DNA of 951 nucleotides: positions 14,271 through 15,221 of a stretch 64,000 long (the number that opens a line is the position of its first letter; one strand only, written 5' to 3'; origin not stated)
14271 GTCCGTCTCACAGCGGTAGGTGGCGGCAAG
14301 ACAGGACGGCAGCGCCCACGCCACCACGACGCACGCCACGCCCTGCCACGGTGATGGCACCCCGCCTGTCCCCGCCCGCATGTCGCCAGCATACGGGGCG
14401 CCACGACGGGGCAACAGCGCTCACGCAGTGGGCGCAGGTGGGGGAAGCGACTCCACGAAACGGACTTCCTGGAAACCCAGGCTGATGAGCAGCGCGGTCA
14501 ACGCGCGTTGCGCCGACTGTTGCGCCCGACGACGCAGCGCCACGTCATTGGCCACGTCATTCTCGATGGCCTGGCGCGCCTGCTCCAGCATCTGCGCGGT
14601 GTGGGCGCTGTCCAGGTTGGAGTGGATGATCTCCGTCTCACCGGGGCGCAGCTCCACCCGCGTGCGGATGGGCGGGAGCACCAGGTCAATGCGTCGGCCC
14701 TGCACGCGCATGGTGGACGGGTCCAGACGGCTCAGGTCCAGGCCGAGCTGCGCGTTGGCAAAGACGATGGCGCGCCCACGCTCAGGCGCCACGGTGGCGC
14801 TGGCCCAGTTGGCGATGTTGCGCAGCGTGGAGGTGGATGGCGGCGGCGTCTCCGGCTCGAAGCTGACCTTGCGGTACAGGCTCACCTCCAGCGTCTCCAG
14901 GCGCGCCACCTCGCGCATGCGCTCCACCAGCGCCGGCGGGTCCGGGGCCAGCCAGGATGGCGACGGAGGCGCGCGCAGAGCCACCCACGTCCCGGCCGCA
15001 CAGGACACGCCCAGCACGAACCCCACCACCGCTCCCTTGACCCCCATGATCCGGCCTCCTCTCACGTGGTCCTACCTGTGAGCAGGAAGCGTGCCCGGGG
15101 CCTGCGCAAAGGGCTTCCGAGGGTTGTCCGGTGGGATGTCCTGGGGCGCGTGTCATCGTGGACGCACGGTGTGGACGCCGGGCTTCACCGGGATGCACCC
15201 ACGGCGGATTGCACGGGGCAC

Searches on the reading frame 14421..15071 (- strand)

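Call 13: search_protein_families(library=pfam, proteins=[window:14421-15071:-], max_evalue=0.001)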
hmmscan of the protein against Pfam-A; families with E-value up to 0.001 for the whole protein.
window:14421-15071:- (216 aa): 1 family
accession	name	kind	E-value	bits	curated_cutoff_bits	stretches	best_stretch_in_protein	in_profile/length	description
PF14014.11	DUF4230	-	7.4e-19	68.8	27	1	50-204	1-147/148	Protein of unknown function (DUF4230)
